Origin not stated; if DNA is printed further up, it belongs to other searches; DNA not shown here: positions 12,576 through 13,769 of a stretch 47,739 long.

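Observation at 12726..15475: Prokaryotic viperin coupled to a 619-aa HTH/TPR partner, nested between pglW and pglX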

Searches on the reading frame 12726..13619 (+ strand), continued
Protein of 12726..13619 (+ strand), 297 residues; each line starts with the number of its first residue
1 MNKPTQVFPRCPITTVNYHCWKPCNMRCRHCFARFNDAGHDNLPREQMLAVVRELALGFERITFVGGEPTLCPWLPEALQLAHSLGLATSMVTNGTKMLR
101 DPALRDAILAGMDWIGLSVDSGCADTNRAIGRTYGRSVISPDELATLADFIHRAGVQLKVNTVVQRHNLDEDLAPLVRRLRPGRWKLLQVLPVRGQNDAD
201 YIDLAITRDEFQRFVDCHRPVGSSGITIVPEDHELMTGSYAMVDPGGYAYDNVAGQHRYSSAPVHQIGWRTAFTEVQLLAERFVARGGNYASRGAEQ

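Call 100: find_homologous_proteins(query=A8, max_evalue=0.00001)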
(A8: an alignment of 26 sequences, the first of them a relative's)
Query A8 (26 sequences) (340 aa, profile of the alignment): 105 proteins with E <= 0.00001 among 8000 candidates.
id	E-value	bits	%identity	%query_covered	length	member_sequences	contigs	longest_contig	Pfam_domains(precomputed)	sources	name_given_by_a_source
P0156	4.1e-153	528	65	99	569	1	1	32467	PF13414.13,PF00515.35,PF13424.13,PF13428.13,PF13181.13,PF07719.24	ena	-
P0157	1.6e-152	526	65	99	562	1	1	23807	PF13414.13,PF00515.35,PF13181.13,PF07719.24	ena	-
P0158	1.2e-151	523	63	99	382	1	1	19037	-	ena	-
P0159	1.4e-151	523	67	99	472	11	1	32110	-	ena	-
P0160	1.2e-149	516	66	99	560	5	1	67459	PF13414.13,PF00515.35,PF13424.13,PF13432.13,PF13428.13,PF13181.13,PF07719.24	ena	-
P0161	2.2e-149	515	64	95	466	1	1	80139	PF07719.24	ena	-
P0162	2.9e-148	512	62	99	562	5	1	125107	PF00515.35,PF07719.24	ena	-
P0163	3.6e-148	511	61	96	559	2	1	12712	PF07719.24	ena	-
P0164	4.4e-148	511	63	99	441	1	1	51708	-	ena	-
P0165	6.7e-148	511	77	96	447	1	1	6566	-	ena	-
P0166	1.6e-147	509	63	99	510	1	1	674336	-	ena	-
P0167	1.9e-147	509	67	99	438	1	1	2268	-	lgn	-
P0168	3.2e-147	508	66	96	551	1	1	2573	PF13431.13,PF13414.13,PF00515.35,PF13424.13,PF13432.13,PF13428.13,PF13181.13,PF07719.24,PF13374.13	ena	-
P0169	4.9e-147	508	64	96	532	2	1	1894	PF13414.13,PF00515.35,PF13428.13,PF13181.13,PF07719.24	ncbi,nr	ncbi:MAG: hypothetical protein OXE17_15325, partial [Chloroflexi bacterium]|nr:hypothetical protein 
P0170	5.9e-147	507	65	99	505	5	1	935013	-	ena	-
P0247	3.0e-67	245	60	44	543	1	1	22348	PF01609.28,PF13751.13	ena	-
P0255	2.6e-56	209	65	41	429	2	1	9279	PF04055.28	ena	-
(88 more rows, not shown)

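Call 102: find_encoding_contigs(protein=P0255, flank=5000, max_places=2)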
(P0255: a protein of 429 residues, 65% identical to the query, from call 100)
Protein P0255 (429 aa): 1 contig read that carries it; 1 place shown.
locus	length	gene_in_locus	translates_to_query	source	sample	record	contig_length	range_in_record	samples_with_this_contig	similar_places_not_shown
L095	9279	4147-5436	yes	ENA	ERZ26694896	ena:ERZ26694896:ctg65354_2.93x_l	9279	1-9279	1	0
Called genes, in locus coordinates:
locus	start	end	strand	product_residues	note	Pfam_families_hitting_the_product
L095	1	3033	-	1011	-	?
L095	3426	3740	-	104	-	-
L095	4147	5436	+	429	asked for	PF04055:Radical_SAM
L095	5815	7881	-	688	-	PF00496:SBP_bac_5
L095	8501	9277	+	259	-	?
